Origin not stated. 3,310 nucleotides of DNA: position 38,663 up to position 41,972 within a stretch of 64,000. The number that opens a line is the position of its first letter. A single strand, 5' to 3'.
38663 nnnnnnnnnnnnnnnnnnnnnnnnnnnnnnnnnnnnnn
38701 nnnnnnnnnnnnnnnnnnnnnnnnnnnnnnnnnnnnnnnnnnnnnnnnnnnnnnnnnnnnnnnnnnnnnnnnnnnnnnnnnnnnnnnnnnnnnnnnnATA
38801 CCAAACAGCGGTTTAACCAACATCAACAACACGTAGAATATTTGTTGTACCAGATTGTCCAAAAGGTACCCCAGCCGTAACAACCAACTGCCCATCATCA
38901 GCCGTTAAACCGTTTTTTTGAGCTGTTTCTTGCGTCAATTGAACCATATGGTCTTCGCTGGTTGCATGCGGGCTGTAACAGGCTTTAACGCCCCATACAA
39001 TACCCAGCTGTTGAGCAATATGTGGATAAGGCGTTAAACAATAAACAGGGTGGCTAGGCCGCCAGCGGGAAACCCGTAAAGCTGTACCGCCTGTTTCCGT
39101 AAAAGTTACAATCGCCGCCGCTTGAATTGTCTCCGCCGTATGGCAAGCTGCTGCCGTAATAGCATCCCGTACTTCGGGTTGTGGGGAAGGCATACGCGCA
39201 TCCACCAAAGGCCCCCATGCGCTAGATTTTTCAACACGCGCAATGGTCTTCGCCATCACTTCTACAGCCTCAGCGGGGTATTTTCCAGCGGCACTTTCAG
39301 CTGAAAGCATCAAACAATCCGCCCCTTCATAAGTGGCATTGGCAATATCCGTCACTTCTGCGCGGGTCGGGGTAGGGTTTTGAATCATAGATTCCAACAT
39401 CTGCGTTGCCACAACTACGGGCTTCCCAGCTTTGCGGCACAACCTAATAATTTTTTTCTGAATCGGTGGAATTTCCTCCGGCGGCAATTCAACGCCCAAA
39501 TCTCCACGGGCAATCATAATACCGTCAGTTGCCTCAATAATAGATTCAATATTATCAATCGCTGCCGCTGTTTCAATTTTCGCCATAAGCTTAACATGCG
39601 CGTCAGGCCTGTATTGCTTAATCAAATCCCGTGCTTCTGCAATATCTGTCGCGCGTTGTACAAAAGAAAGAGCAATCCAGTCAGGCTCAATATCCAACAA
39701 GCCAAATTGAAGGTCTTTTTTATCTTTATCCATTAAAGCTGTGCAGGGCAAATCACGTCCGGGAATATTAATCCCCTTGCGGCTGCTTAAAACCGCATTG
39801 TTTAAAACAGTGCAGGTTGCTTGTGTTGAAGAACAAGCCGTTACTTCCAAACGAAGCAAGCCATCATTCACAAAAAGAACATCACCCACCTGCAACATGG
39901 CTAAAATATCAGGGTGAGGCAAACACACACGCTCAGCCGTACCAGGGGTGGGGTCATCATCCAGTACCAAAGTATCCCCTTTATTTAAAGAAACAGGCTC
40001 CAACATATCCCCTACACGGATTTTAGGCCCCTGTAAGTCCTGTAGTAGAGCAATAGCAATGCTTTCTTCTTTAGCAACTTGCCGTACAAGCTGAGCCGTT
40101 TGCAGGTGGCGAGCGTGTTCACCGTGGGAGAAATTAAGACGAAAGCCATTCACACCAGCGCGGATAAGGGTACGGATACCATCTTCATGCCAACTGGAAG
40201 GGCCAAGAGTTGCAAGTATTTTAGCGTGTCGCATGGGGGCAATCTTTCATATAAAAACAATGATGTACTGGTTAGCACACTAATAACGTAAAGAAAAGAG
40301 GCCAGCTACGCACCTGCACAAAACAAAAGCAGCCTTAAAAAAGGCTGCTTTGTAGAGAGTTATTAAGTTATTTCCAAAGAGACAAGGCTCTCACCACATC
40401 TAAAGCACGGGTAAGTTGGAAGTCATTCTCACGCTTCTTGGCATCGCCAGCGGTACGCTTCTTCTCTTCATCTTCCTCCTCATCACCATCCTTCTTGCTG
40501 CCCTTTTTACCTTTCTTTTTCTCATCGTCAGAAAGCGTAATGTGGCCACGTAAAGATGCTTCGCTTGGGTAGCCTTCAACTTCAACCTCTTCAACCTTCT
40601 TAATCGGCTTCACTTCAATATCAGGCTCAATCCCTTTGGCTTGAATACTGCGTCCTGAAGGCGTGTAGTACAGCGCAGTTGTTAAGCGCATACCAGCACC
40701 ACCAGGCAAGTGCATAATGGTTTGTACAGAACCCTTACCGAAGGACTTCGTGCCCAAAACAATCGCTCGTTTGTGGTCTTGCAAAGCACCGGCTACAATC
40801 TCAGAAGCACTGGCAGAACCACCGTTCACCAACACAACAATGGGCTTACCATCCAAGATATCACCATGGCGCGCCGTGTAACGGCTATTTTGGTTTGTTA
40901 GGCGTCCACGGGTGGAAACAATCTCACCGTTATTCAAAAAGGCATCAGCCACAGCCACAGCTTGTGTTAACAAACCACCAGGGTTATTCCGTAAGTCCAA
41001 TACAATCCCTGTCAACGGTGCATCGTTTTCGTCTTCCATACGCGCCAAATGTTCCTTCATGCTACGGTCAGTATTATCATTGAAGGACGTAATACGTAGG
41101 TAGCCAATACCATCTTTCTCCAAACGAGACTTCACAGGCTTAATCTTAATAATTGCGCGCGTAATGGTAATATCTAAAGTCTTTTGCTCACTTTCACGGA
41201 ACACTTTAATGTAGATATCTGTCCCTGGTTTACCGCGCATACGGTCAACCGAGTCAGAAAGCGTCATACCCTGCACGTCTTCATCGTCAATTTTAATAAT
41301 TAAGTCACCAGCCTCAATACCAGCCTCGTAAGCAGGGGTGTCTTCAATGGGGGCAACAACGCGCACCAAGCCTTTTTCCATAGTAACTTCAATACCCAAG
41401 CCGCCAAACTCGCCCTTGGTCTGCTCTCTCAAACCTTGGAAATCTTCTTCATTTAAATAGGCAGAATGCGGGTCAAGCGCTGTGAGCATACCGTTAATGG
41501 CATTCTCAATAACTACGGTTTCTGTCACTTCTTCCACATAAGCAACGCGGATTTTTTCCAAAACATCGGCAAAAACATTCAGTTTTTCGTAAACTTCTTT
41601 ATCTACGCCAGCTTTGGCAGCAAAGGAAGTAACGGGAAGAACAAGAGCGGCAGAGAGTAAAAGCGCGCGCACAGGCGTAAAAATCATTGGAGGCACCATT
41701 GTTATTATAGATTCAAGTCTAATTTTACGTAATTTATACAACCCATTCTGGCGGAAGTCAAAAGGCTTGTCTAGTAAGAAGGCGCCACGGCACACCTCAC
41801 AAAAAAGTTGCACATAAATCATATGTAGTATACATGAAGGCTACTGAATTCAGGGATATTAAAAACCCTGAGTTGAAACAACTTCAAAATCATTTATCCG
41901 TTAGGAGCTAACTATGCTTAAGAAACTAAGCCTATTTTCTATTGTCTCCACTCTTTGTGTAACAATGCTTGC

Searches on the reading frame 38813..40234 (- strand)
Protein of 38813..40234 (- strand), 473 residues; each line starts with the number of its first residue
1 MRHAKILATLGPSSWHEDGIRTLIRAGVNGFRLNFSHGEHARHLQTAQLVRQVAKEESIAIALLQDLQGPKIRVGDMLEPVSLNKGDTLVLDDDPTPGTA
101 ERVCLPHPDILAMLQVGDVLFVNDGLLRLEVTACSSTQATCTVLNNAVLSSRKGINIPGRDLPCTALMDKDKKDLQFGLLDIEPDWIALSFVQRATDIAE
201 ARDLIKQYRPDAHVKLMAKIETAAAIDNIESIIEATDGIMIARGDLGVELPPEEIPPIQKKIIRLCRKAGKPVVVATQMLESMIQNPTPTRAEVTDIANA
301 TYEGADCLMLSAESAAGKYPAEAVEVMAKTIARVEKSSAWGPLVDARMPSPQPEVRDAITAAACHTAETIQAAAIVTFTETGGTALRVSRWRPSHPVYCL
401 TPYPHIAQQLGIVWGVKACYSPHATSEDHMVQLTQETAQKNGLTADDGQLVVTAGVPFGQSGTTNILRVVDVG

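Call 64: search_protein_families(library=ncbifam, proteins=[window:38813-40234:-], max_evalue=0.00001)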
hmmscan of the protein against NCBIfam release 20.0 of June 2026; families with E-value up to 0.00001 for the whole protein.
window:38813-40234:- (473 aa): 7 families
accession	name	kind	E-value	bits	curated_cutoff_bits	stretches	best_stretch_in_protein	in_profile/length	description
NF004886.0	PRK06247.1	subfamily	1.3e-173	578.1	623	1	2-472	5-470/476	pyruvate kinase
NF004978.0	PRK06354.1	subfamily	4.3e-153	510.9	462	1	1-470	7-476/590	pyruvate kinase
NF004491.0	PRK05826.1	subfamily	4.5e-152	506.9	432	1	2-473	5-476/477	pyruvate kinase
TIGR01064.1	pyruv_kin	equivalog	1.8e-145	485.1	306.4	1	2-472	1-476/476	pyruvate kinase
NF006664.0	PRK09206.1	equivalog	5.1e-117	391.3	686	1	1-469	1-467/470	pyruvate kinase PykF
NF005234.0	PRK06739.1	equivalog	2.3e-82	276.8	564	1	7-330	6-324/352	pyruvate kinase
NF011314.0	PRK14725.1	equivalog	9.8e-58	195.9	642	2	80-338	332-597/614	pyruvate kinase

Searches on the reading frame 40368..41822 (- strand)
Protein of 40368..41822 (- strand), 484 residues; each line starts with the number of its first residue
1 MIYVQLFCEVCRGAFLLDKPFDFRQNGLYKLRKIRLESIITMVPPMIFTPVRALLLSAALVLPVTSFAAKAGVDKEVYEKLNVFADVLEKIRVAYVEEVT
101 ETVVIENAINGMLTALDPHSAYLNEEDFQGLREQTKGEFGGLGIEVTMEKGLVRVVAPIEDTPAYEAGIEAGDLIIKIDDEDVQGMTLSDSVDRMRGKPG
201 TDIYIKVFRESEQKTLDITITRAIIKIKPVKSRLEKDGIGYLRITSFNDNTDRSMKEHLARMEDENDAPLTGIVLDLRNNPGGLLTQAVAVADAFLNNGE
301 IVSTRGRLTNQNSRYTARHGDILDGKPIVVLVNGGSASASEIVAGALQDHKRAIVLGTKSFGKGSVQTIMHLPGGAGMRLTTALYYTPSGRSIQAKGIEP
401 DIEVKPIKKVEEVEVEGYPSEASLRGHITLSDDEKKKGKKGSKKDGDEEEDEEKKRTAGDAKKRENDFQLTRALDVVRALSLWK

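Call 64: search_protein_families(library=ncbifam, proteins=[window:40368-41822:-], max_evalue=0.00001)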
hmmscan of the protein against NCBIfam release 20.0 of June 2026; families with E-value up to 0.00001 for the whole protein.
window:40368-41822:- (484 aa): 15 families
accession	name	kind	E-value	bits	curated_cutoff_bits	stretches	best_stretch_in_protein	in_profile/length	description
TIGR03900.1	prc_long_Delta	hypoth_equivalog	1e-107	361.4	660.95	1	88-436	87-440/973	MXAN_5808 family serine peptidase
TIGR00225.1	prc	subfamily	4.6e-106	354.6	218.6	1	95-412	4-322/335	C-terminal processing peptidase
NF045590.1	Cterm_S41_CtpC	exception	2.3e-90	303.4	665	1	90-405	64-379/418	carboxyl-terminal processing protease CtpC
NF052377.1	lmo1851_S41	exception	2.3e-86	290.3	725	1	54-405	17-368/468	lmo1851 family serine protease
NF045588.1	Cterm_S41_CtpA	exception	2e-84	283.8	625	1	105-405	75-377/401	carboxyl-terminal processing protease CtpA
NF045589.1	Cterm_S41_CtpB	exception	1.1e-82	278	633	1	107-406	83-382/416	carboxyl-terminal processing protease CtpB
NF045591.1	Cterm_S41_CtpZ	exception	7.9e-80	268.6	525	1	44-405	18-375/403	carboxyl-terminal processing protease CtpZ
NF051464.1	tail_spec_CT441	exception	1.2e-61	209.3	700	1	98-406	205-527/645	tail-specific protease Tsp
NF008388.1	PRK11186.1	exception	2e-42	145.5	825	1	101-406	207-528/663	carboxy terminal-processing peptidase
NF033424.1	chlamy_CPAF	equivalog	8.6e-16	57.6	250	1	325-405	456-539/564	protease-like activity factor CPAF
NF058627.1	S41_Gfo1087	equivalog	5.3e-15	55.3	455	1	125-367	107-370/489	GFO_1087 family putative carboxy terminal peptidase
TIGR02037.1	degP_htrA_DO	subfamily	2.3e-08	33.4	416.2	1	156-248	264-354/434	Do family serine endopeptidase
NF047968.1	SerProtHtrA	equivalog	1.5e-07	31.1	470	1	142-219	281-356/357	serine protease HtrA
TIGR02038.1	protease_degS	equivalog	2.7e-06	26.8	422.95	1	156-221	285-347/351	outer membrane-stress sensor serine endopeptidase DegS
NF008147.1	PRK10898.1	equivalog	6e-06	25.6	408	1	155-221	283-348/352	outer membrane-stress sensor serine endopeptidase DegS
